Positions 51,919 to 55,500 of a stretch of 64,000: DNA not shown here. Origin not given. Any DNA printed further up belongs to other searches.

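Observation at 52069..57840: Giant Ig-repeat secreted protein with a 1000-aa uncharacterised C-terminal region and a tightly coupled small upstream partner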

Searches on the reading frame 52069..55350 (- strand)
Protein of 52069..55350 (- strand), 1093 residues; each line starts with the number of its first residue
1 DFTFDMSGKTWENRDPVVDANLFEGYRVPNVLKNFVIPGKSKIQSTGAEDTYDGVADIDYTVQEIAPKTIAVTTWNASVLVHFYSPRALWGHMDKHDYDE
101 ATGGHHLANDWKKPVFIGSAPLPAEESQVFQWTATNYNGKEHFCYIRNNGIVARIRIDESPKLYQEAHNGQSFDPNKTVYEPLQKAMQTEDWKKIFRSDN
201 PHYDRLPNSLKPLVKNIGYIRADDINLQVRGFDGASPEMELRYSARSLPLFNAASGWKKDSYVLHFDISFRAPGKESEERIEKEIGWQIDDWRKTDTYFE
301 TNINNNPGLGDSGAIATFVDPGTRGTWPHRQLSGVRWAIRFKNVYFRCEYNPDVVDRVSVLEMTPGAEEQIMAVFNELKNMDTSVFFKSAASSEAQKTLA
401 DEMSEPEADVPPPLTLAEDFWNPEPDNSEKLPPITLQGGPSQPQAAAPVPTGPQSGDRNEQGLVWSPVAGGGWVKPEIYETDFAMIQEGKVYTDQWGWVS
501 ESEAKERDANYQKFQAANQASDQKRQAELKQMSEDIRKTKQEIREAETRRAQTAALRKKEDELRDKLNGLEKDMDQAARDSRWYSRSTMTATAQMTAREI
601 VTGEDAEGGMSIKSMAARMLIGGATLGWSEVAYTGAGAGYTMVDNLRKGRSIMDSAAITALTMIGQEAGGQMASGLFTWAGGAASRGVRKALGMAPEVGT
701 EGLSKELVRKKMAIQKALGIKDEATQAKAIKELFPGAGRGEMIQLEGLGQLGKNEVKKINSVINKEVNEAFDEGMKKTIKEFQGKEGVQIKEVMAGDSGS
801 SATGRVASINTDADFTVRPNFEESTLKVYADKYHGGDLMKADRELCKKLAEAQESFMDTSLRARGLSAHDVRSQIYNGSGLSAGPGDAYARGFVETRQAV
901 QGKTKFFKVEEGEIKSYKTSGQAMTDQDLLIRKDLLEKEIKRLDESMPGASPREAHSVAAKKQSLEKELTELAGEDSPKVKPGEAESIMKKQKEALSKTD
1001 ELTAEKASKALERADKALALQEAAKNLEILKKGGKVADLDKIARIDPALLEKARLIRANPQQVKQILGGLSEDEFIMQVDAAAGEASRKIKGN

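Call 7: search_solved_structures(query=window:52069-55350:-, max_evalue=1)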
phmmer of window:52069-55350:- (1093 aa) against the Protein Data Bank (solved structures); distinct sequences matched with E-value up to 1: 0.

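Call 8: search_protein_families(library=phrogs, proteins=[window:52069-55350:-], max_evalue=0.1)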
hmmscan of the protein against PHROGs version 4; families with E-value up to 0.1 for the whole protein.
window:52069-55350:- (1093 aa): 1 family
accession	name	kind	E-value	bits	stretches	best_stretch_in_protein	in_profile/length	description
phrog_34231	-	unknown function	0.066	14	0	838-856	33-51/52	-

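Call 9: search_protein_families(library=padloc, proteins=[window:52069-55350:-], max_evalue=0.1)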
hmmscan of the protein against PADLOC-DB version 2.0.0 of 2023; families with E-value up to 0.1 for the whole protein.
window:52069-55350:- (1093 aa): 0 families

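Call 11: find_homologous_proteins(query=window:52069-55350:-)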
Query window:52069-55350:- (1093 aa): 6 proteins with E <= 0.001 among 6850 candidates.
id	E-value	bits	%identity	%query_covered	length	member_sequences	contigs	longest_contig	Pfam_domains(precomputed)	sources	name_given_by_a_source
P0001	0.0e+0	1487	100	63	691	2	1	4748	-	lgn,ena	-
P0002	4.8e-253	861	45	99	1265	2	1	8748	PF19190.7,PF22544.3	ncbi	-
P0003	2.7e-244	832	45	100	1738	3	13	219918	PF19190.7,PF07610.18,PF22076.3,PF00635.33,PF21310.4,PF22067.3,PF24507.2,PF22544.3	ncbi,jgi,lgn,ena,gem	-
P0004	4.5e-235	802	43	99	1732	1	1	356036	PF19190.7,PF22076.3,PF00635.33,PF21310.4,PF22067.3,PF22544.3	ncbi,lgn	-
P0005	4.9e-230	785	45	93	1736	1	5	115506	PF19190.7,PF07610.18,PF22076.3,PF00635.33,PF21310.4,PF22067.3,PF22544.3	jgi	jgi:hypothetical protein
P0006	3.0e-16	77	24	43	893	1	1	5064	-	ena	-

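Call 12: find_encoding_contigs(protein=P0003, flank=10000, max_places=3)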
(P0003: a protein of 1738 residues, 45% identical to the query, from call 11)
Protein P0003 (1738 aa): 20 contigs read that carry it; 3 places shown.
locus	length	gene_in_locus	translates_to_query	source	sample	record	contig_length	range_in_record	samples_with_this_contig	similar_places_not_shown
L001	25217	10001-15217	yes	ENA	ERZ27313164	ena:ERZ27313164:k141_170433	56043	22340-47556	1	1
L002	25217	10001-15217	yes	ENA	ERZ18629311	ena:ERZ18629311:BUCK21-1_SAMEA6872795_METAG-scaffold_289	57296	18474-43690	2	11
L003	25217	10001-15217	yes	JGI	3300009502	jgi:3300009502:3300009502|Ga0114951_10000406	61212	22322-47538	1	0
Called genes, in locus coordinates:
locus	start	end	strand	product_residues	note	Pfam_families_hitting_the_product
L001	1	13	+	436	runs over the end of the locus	PF25182:NonGDSL, PF13472:Lipase_GDSL_2 (weak)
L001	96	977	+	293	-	-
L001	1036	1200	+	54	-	-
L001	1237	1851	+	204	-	PF00565:SNase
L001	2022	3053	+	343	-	PF01145:Band_7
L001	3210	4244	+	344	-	PF01565:FAD_binding_4, PF02873:MurB_C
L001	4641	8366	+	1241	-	PF12951:PATR, PF03797:Autotransporter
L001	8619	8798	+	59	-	-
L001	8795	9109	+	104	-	-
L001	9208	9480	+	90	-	-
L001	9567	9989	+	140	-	-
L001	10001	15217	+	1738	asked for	PF00635:Motile_Sperm (faint), PF07610:DUF1573 (faint), PF19190:BACON_2 (weak), PF21310:OCRL-like_ASH (faint), PF22544:HYDIN_VesB_CFA65-like_Ig (faint), PF22067:Cep192_D3 (faint), PF19190:BACON_2, PF22076:Cep192_D6 (weak), +1 more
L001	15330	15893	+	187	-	PF07638:Sigma70_ECF (weak), PF04542:Sigma70_r2, PF08281:Sigma70_r4_2, PF04545:Sigma70_r4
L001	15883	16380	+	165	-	PF13490:zf-HC2 (weak)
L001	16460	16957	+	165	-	-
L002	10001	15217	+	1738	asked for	PF00635:Motile_Sperm (faint), PF07610:DUF1573 (faint), PF19190:BACON_2 (weak), PF21310:OCRL-like_ASH (faint), PF22544:HYDIN_VesB_CFA65-like_Ig (faint), PF22067:Cep192_D3 (faint), PF19190:BACON_2, PF22076:Cep192_D6 (weak), +1 more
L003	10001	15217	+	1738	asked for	PF00635:Motile_Sperm (faint), PF07610:DUF1573 (faint), PF19190:BACON_2 (weak), PF21310:OCRL-like_ASH (faint), PF22544:HYDIN_VesB_CFA65-like_Ig (faint), PF22067:Cep192_D3 (faint), PF19190:BACON_2, PF22076:Cep192_D6 (weak), +1 more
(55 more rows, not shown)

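Call 13: find_encoding_contigs(protein=P0004, flank=10000, max_places=2)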
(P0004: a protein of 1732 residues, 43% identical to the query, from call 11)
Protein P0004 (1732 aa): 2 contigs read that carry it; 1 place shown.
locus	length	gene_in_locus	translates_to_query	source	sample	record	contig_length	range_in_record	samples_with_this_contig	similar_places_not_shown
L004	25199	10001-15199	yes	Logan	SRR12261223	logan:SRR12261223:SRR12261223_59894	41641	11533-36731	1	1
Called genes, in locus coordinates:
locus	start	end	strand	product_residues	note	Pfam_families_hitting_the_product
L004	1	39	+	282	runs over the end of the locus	-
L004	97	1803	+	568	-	PF07969:Amidohydro_3, PF01979:Amidohydro_1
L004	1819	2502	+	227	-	PF07885:Ion_trans_2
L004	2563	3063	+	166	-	-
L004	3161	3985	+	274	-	PF09865:DUF2092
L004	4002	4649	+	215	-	-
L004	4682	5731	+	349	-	PF13557:Phenol_MetA_deg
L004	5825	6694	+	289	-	-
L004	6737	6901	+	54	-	-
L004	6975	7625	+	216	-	PF00565:SNase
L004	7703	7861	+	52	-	-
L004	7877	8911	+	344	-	PF01565:FAD_binding_4, PF02873:MurB_C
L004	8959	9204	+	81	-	-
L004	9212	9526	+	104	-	-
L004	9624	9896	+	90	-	-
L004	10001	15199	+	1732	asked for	PF19190:BACON_2 (weak), PF21310:OCRL-like_ASH (faint), PF00635:Motile_Sperm (faint), PF22544:HYDIN_VesB_CFA65-like_Ig (faint), PF22067:Cep192_D3 (faint), PF19190:BACON_2 (weak), PF22076:Cep192_D6 (weak)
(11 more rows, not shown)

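Call 16: find_encoding_contigs(protein=P0005, flank=10000, max_places=2)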
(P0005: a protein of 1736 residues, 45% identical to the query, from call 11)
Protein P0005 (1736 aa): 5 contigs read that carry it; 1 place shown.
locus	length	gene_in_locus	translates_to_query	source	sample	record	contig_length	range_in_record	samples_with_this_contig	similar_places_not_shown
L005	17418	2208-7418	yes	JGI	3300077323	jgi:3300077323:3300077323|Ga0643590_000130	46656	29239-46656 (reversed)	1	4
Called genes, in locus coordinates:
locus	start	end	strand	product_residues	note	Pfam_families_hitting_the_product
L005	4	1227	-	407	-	PF13384:HTH_23 (faint), PF13518:HTH_28 (weak), PF13551:HTH_29 (weak), PF13565:HTH_32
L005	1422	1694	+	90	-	-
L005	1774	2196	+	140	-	-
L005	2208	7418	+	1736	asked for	PF07610:DUF1573 (faint), PF22544:HYDIN_VesB_CFA65-like_Ig (faint), PF00635:Motile_Sperm (faint), PF21310:OCRL-like_ASH (faint), PF22067:Cep192_D3 (faint), PF22076:Cep192_D6 (faint), PF19190:BACON_2 (weak)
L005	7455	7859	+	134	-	-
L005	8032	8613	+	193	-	PF04542:Sigma70_r2, PF08281:Sigma70_r4_2, PF04545:Sigma70_r4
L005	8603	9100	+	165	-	PF13490:zf-HC2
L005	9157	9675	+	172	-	PF13801:Metal_resist, PF07813:LTXXQ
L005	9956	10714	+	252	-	PF01628:HrcA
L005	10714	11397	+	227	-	PF01025:GrpE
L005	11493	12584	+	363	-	PF00226:DnaJ, PF01556:DnaJ_C, PF00684:DnaJ_CXXCXGXG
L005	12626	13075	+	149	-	PF13279:4HBT_2, PF03061:4HBT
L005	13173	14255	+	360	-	PF01210:NAD_Gly3P_dh_N, PF03807:F420_oxidored (weak), PF07479:NAD_Gly3P_dh_C, PF20618:GPD_NAD_C_bact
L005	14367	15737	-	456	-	PF03349:Toluene_X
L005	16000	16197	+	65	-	-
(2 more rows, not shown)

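Call 17: find_encoding_contigs(protein=P0002, flank=10000, max_places=2)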
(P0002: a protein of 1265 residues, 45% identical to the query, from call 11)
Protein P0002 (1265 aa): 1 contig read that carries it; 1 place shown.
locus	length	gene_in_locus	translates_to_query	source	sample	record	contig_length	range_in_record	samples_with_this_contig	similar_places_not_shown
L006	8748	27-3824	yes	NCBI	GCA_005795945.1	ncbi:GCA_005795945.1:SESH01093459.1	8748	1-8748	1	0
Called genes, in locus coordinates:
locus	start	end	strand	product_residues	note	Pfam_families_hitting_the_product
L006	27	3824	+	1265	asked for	PF22544:HYDIN_VesB_CFA65-like_Ig (faint), PF19190:BACON_2 (weak)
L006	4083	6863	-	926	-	PF26157:SGL_GH162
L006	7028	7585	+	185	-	PF07638:Sigma70_ECF (faint), PF04542:Sigma70_r2, PF08281:Sigma70_r4_2, PF04545:Sigma70_r4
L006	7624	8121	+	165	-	PF13490:zf-HC2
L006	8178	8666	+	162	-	PF13801:Metal_resist, PF07813:LTXXQ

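Call 25: search_protein_representatives(protein=window:52069-55350:-)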
Query: 1093 residues. Proteins with E-value up to 0.001 (for the whole library): 133; up to 1e-10: 99; up to 1e-30: 24. The best 133 are listed.
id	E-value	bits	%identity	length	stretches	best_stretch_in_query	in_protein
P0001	0.0e+00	1487.1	100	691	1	403-1093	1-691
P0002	1.5e-253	861.2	50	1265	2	367-1090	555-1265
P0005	1.6e-230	785.0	49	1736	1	73-1092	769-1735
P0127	1.5e-134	467.2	40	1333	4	377-734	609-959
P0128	2.8e-111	390.2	37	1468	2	170-935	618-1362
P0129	4.7e-64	233.8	32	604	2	453-962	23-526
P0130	1.1e-55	206.1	36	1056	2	468-931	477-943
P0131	5.8e-49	183.8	50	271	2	768-935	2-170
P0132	1.1e-47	179.6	33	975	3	713-932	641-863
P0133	1.6e-47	179.0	36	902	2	453-931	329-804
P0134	8.9e-45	170.0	37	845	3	690-932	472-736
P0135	1.5e-44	169.2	36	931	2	469-931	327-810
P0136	3.3e-43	164.8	36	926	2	472-930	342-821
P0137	1.5e-40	156.0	32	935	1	455-932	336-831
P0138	4.7e-40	154.4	44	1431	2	706-930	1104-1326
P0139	2.6e-38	148.6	39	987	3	725-930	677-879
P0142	6.2e-35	137.4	33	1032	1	598-961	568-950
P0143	3.5e-34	134.9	31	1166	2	527-933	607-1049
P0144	8.5e-34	133.6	35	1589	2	723-956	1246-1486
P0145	3.9e-33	131.4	34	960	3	700-955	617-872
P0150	2.7e-30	122.1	30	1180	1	590-938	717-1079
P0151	5.5e-30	121.0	36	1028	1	587-931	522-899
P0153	1.2e-28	116.6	30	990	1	485-960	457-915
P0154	1.5e-28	116.3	31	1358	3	730-933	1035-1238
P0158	1.1e-27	113.4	32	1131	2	727-968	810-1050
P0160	2.8e-27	112.1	30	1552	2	603-934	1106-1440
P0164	2.7e-26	108.8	33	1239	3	727-962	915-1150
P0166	1.1e-25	106.8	29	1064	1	519-930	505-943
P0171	1.4e-24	103.2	32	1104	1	480-1027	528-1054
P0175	1.1e-23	100.1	35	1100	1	578-928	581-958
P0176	1.3e-23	99.9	28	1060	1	452-947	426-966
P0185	1.6e-20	89.7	31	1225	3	681-929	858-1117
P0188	1.1e-19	86.9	33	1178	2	589-930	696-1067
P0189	1.5e-19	86.4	33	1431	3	671-912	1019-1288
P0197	1.3e-18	83.4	32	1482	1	595-930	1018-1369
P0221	7.6e-11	57.6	34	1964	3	858-938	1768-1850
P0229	2.9e-08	49.1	29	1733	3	861-932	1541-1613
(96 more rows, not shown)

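Call 39: list_cluster_members(proteins=[P0128, P0130, P0132, P0137, P0138, P0142, P0144, P0150, P0160, P0176])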
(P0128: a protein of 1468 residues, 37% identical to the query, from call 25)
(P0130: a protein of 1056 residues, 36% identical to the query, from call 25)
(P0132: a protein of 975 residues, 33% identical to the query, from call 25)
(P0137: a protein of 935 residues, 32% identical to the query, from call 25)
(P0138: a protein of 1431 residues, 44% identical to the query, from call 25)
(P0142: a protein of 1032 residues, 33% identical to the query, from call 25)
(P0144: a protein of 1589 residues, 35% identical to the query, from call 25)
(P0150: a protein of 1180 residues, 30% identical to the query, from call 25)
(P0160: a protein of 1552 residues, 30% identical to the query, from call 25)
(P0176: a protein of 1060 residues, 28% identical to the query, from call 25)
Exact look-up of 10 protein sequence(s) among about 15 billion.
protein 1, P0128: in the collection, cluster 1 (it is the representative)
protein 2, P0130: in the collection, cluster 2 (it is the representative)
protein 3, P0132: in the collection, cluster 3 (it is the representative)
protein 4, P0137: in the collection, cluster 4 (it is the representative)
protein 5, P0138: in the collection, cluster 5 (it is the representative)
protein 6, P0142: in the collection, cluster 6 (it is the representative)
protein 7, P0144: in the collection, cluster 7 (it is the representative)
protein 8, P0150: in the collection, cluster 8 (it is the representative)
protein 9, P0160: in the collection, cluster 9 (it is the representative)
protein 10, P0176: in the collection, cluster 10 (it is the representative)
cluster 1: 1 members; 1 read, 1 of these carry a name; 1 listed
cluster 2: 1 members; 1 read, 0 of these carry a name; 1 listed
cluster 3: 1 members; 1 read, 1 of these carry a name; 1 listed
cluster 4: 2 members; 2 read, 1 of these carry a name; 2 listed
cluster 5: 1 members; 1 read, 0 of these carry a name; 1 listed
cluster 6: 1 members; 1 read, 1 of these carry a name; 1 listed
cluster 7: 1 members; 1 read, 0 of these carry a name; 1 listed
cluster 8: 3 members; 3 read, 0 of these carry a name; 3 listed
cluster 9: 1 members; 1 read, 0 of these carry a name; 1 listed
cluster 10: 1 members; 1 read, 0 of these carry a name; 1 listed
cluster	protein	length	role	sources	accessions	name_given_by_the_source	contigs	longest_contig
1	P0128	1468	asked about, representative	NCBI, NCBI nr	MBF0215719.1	MAG: hypothetical protein HQL30_01865 [Candidatus Omnitrophica bacterium] | hypothetical protein [Candidatus Omnitrophota bacterium]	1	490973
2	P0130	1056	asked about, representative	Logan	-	-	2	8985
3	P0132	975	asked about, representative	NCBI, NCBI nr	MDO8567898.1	MAG: PEGA domain-containing protein [Dehalococcoidales bacterium] | PEGA domain-containing protein [Dehalococcoidales bacterium]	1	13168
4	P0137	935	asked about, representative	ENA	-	-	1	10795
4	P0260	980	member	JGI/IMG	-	hypothetical protein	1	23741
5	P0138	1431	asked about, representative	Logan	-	-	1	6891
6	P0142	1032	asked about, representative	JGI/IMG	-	hypothetical protein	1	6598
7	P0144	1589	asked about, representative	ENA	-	-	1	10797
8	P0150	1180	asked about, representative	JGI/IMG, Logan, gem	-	-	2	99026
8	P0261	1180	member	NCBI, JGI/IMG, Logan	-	-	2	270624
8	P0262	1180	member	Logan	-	-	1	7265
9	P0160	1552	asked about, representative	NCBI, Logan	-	-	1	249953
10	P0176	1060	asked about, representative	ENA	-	-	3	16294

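Call 40: find_encoding_contigs(protein=P0132, flank=8000, max_places=1)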
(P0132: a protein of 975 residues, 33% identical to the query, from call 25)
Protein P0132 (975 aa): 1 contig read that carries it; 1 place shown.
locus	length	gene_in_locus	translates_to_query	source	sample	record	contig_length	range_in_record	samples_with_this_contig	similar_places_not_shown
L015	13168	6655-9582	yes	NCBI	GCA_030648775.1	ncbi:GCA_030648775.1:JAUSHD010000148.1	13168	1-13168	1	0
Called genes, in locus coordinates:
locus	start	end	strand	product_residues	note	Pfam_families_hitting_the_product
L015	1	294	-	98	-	PF02589:LUD_dom (weak)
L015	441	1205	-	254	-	PF03824:NicO, PF13386:DsbD_2 (weak)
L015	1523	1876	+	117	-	-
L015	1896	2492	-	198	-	-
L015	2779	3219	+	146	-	PF10604:Polyketide_cyc2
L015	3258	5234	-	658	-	PF00005:ABC_tran, PF02463:SMC_N (faint), PF13476:AAA_23 (faint), PF13555:AAA_29 (faint), PF13304:AAA_21 (faint), PF16326:ABC_tran_CTD (faint), PF12848:ABC_tran_Xtn, PF00005:ABC_tran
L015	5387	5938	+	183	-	-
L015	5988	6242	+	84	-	PF01713:Smr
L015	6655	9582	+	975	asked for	PF08308:PEGA, PF13620:CarboxypepD_reg (weak), PF14686:fn3_3 (faint)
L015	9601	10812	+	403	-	PF12773:DZR, PF13248:Zn_ribbon_3 (faint), PF18912:DZR_2 (weak), PF24463:DUF7577 (faint), PF13240:Zn_Ribbon_1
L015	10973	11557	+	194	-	PF12773:DZR, PF13240:Zn_Ribbon_1, PF17032:Zn_ribbon_15 (faint), PF18912:DZR_2 (faint), PF24460:DUF7575 (faint), PF24463:DUF7577 (faint), PF13240:Zn_Ribbon_1 (weak), PF13248:Zn_ribbon_3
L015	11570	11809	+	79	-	PF12773:DZR (weak), PF13240:Zn_Ribbon_1, PF13248:Zn_ribbon_3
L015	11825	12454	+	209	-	-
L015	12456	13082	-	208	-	-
